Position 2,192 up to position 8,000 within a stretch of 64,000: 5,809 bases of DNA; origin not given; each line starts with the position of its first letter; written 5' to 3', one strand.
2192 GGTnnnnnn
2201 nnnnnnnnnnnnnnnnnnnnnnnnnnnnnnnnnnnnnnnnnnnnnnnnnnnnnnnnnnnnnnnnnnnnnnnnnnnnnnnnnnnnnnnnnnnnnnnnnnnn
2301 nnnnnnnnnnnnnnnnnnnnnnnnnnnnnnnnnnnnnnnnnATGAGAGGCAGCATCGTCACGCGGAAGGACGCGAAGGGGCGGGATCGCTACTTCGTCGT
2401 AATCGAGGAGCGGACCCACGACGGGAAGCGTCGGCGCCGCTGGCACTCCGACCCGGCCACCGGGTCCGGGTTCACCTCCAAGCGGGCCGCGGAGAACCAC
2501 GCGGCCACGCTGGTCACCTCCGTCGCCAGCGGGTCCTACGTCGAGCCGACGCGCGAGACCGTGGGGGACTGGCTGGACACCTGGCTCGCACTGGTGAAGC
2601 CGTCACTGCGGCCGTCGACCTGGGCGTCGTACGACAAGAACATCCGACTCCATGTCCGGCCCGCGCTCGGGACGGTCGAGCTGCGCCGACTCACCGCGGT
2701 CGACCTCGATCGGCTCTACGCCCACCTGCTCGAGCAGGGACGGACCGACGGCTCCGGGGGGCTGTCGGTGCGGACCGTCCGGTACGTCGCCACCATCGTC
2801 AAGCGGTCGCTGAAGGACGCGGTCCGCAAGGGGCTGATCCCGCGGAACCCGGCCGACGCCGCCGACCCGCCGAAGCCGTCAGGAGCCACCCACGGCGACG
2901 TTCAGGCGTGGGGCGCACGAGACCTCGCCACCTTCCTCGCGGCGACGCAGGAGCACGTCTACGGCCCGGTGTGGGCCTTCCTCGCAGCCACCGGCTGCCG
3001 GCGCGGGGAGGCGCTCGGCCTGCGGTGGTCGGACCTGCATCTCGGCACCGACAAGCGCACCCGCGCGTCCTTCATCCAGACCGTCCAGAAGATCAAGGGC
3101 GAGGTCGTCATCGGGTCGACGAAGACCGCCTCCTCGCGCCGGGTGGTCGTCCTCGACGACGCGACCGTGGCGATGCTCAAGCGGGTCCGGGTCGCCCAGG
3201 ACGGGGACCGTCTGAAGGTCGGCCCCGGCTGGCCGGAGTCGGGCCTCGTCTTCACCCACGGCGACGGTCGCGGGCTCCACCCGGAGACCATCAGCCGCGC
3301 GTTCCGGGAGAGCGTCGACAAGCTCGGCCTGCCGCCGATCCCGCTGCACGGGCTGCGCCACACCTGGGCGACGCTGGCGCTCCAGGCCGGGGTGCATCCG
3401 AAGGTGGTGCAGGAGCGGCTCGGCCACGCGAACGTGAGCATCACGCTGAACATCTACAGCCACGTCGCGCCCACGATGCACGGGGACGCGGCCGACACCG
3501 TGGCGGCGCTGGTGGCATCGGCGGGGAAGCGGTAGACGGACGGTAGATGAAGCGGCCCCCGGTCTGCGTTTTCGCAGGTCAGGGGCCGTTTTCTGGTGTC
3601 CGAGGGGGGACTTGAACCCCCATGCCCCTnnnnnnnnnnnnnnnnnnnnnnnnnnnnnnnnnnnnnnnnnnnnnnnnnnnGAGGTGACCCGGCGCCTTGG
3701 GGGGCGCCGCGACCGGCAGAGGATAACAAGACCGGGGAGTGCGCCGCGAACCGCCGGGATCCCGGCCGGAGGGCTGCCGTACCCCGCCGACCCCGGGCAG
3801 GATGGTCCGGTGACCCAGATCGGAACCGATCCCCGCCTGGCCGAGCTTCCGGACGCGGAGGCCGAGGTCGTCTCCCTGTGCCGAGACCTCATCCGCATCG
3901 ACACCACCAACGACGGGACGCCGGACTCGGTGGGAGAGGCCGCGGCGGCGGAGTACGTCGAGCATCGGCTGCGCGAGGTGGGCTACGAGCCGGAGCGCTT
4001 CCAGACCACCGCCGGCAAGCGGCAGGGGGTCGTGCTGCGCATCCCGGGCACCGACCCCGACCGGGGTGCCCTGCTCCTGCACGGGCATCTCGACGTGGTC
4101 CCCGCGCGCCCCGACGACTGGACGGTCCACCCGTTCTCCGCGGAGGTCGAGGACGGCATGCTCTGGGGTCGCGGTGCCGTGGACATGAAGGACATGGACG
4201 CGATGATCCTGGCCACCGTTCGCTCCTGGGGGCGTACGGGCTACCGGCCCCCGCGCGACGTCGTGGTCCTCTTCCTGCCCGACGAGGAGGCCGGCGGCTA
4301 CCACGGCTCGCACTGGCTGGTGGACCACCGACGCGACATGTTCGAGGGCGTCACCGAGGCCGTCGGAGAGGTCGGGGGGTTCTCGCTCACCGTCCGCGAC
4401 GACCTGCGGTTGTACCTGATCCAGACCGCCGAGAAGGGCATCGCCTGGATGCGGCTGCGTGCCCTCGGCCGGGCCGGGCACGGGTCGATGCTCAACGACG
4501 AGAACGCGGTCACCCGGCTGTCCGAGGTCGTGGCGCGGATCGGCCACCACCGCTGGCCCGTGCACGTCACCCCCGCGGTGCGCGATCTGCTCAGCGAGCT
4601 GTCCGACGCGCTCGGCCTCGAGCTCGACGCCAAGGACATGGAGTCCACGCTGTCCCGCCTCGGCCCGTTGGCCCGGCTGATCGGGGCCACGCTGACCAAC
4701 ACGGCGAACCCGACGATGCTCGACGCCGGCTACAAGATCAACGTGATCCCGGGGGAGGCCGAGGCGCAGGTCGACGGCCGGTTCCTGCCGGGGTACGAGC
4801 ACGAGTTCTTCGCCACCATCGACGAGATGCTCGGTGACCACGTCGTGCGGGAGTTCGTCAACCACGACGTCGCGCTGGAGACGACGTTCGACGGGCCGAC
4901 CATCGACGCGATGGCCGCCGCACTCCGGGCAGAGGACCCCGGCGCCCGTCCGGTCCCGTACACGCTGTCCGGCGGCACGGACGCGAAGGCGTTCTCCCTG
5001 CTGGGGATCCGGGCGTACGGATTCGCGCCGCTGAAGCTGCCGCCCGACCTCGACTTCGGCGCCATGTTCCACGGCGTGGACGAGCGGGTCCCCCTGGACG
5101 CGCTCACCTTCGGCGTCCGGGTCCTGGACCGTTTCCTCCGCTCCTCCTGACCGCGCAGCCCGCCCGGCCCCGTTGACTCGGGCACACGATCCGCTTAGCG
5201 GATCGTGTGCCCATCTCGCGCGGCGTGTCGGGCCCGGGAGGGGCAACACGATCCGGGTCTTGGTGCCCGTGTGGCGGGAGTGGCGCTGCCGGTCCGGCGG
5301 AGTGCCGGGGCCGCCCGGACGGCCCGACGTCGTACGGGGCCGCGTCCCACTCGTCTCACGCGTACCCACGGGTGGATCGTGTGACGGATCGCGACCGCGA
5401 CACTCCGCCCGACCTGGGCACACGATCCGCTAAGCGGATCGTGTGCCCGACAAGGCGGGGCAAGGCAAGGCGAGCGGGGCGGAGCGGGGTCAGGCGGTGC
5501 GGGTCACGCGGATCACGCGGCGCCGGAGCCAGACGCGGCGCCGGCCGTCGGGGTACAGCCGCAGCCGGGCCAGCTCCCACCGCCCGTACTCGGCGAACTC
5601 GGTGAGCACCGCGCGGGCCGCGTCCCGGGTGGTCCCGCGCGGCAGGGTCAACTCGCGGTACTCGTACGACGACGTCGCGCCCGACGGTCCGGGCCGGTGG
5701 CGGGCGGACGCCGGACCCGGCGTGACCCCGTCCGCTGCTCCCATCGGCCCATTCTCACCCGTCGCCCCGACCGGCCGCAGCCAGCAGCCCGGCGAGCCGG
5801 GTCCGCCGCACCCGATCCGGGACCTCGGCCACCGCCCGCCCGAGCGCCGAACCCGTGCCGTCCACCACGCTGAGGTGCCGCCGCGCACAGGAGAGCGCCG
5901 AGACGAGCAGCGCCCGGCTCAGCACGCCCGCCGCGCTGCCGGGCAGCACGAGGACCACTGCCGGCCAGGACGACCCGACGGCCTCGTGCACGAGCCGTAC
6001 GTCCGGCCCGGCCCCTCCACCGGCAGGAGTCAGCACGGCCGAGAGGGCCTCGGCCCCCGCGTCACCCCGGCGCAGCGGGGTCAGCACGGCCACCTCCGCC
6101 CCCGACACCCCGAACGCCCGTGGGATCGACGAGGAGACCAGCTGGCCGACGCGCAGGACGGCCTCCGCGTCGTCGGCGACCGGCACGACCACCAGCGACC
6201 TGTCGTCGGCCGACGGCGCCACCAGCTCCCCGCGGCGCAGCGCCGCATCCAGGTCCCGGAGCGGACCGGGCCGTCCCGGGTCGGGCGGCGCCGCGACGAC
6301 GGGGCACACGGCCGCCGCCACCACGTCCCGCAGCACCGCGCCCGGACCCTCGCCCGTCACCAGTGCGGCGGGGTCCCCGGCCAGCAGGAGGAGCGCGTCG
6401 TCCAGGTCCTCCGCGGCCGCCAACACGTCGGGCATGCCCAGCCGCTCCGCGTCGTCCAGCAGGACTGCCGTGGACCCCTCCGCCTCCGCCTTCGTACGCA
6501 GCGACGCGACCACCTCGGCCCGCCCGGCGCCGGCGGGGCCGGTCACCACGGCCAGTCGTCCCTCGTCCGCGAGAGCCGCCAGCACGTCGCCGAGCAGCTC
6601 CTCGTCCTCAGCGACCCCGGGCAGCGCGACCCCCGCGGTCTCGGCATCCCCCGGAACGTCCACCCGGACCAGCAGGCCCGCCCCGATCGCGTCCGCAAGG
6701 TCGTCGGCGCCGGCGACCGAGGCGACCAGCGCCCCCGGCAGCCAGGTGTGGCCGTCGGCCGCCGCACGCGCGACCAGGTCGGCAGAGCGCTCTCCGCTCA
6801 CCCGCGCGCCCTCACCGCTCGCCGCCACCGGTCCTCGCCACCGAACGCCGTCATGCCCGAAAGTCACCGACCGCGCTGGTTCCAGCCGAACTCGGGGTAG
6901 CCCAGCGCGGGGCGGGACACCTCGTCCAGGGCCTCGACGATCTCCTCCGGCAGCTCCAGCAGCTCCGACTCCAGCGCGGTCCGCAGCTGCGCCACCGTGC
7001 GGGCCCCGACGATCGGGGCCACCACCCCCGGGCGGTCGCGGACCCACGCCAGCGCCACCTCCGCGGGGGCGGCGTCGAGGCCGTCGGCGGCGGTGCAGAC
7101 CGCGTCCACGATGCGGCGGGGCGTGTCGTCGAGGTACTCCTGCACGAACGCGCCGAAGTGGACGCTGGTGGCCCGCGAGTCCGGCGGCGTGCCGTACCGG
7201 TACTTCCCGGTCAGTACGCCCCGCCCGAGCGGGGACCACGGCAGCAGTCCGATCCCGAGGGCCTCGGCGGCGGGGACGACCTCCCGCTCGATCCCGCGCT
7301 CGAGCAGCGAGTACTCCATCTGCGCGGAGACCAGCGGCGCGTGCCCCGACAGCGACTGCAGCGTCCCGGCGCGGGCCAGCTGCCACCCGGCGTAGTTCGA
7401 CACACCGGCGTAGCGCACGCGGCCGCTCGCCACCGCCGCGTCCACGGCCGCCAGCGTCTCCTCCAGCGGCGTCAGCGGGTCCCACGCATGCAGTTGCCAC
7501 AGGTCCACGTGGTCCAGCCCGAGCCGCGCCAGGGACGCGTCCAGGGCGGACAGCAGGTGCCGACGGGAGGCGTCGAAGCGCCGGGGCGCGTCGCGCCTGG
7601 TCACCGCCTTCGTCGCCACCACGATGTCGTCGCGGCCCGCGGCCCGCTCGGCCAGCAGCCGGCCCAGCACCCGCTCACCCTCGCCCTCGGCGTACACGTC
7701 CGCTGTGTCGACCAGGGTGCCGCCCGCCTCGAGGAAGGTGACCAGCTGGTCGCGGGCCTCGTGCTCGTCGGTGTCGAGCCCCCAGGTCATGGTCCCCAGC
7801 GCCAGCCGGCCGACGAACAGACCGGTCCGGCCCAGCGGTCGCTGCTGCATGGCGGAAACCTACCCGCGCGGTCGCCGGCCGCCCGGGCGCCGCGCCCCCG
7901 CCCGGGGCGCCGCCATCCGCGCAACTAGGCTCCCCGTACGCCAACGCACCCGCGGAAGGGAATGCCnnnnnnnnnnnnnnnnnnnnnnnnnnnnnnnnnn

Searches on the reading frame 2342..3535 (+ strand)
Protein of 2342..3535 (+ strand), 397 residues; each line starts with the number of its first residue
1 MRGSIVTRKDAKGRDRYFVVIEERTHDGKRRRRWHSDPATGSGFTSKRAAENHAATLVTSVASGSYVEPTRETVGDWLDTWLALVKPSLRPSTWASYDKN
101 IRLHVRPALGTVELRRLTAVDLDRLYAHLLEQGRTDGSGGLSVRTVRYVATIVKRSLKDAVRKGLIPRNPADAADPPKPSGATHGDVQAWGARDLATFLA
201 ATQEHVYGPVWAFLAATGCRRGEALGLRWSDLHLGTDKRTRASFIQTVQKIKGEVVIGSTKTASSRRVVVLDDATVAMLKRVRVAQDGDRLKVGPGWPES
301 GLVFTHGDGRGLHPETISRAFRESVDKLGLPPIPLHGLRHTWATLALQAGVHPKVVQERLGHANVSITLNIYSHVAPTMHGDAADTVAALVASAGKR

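Call 80: search_protein_families(library=pfam, proteins=[window:2342-3535:+], max_evalue=0.0001)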
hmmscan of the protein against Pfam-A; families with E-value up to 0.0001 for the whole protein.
window:2342-3535:+ (397 aa): 2 families
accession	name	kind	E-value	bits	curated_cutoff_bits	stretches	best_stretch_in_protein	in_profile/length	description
PF00589.27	Phage_integrase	-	2.5e-21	76.6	27.1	1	212-377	29-170/172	Phage integrase family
PF14659.12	Phage_int_SAM_3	-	4e-11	43.4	22.6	1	73-129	1-57/58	Phage integrase, N-terminal SAM-like domain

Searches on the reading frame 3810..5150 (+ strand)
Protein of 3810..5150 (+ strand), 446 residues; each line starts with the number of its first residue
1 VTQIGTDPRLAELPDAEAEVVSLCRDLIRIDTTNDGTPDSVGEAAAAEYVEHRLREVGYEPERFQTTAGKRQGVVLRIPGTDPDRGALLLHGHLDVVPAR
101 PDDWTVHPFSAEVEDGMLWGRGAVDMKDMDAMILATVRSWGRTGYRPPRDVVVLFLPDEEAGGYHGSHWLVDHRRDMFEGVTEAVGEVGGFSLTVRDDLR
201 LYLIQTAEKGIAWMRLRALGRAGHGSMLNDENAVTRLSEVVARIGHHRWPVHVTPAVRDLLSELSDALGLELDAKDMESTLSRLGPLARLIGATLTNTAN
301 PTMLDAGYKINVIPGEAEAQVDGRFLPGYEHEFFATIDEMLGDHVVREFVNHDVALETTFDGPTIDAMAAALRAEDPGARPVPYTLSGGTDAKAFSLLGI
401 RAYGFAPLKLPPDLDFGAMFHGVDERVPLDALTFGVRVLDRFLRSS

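Call 52: search_protein_families(library=pfam, proteins=[window:3810-5150:+], max_evalue=0.001)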
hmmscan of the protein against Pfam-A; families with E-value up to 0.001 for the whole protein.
window:3810-5150:+ (446 aa): 3 families
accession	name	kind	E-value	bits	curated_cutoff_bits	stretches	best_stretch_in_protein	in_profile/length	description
PF01546.33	Peptidase_M20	-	8.3e-33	114.5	24.6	1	89-444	1-205/206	Peptidase family M20/M25/M40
PF07687.19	M20_dimer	-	2.4e-15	56.8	21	1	206-343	1-101/107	Peptidase dimerisation domain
PF04389.22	Peptidase_M28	-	1e-07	32.4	21.3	1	74-173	2-80/193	Peptidase family M28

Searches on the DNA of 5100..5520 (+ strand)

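Call 59: search_rna_families(source=window, start=5100, end=5520, threshold=evalue, max_evalue=1)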
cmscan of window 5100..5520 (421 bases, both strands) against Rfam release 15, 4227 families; matches with E-value up to 1: 4.
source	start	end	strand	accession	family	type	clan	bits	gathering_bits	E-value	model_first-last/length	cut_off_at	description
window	5172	5220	+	RF04242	mir-5595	Gene; miRNA;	-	27.3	100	0.0027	1-72/72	no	mir-5595 microRNA precursor family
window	5172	5220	-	RF04242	mir-5595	Gene; miRNA;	-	26.3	100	0.0049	1-72/72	no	mir-5595 microRNA precursor family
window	5178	5214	+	RF03390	mir-2450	Gene; miRNA;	-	24.8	59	0.017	1-73/73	no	mir-2450 microRNA precursor family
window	5385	5477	-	RF03465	MIR9666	Gene; miRNA;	-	18.4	88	0.36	1-98/98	no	MIR9666 microRNA precursor family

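Call 62: search_dna_similar(query=window:5138-5487:+, collection=plasmids, mode=distant, max_rows=10, max_evalue=0.01)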
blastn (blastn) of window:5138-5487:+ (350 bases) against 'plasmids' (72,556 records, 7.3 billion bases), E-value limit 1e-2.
No match.

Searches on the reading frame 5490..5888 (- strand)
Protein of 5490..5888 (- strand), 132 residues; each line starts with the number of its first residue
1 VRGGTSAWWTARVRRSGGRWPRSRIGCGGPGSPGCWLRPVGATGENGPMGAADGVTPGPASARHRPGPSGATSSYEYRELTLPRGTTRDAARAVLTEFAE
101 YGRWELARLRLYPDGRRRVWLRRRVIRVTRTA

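Call 52: search_protein_families(library=pfam, proteins=[window:5490-5888:-], max_evalue=0.001)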
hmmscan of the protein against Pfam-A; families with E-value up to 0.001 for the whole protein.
window:5490-5888:- (132 aa): 1 family
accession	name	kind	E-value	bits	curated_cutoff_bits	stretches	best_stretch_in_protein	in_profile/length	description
PF18963.5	DUF5703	-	2.9e-24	84.9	33.2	1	75-124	2-51/51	Family of unknown function (DUF5703)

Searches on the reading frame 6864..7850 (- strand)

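Call 80: search_protein_families(library=pfam, proteins=[window:6864-7850:-], max_evalue=0.0001)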
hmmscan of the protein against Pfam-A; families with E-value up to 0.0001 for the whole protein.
window:6864-7850:- (328 aa): 1 family
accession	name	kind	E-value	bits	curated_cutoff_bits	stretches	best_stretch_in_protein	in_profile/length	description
PF00248.27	Aldo_ket_red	-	2.3e-67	227.6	24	1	15-312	1-290/291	Aldo/keto reductase family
